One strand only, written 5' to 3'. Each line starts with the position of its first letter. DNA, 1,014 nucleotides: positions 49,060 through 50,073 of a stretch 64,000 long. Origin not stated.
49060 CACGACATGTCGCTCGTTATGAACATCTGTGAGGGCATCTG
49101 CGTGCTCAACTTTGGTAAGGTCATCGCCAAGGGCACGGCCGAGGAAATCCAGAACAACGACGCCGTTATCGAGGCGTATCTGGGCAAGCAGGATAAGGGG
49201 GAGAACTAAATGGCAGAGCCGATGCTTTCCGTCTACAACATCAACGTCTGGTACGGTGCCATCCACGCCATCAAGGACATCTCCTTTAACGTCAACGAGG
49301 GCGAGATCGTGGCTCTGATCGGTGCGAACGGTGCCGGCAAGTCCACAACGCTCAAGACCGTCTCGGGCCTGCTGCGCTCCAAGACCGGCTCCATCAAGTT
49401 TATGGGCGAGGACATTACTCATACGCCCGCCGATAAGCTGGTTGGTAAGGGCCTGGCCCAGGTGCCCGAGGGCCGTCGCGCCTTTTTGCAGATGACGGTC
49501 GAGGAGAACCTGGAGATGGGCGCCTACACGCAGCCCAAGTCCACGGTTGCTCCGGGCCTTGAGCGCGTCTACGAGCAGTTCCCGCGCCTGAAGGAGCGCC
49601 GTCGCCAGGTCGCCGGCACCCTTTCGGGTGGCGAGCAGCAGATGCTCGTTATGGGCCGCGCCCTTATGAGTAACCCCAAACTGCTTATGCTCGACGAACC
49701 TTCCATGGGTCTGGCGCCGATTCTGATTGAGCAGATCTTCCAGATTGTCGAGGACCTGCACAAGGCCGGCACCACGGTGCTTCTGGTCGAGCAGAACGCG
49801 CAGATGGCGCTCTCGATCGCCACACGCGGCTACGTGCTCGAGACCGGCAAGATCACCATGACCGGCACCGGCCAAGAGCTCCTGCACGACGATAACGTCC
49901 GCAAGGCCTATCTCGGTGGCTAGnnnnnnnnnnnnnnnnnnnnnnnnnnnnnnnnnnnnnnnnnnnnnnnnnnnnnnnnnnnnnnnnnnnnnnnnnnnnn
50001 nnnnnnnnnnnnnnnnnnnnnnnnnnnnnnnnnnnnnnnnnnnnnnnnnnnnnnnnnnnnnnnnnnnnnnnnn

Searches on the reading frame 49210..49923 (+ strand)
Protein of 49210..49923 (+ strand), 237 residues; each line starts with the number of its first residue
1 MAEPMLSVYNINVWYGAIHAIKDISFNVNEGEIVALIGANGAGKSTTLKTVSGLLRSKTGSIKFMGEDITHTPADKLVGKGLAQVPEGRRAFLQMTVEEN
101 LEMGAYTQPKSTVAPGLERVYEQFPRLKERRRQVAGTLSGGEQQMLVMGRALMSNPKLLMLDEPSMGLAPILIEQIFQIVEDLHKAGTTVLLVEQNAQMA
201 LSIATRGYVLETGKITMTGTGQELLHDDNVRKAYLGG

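Call 11: search_protein_families(library=pfam, proteins=[window:49210-49923:+], max_evalue=0.01)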
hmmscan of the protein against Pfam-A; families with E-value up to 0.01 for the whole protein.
window:49210-49923:+ (237 aa): 7 families
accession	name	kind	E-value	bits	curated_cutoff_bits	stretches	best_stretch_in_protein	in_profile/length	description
PF00005.33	ABC_tran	-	3.4e-31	109.1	25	1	22-165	2-136/137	ABC transporter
PF13304.12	AAA_21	-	5.6e-10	40.2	27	2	33-66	1-46/304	AAA domain, putative AbiEii toxin, Type IV TA system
PF13604.12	AAA_30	-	0.00022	21.5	27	1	32-200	19-129/191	AAA domain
PF13555.12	AAA_29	-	0.00023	21.3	27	1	17-59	11-50/61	P-loop containing region of AAA domain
PF25199.1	nSTAND_NTPase5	-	0.00062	20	34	0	30-73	40-84/145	Novel STAND NTPase 5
PF03193.22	RsgA_GTPase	-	0.0028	17.9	30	1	20-65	96-140/174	RsgA GTPase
PF13514.12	AAA_27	-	0.0058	16.7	22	0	22-55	17-50/206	AAA domain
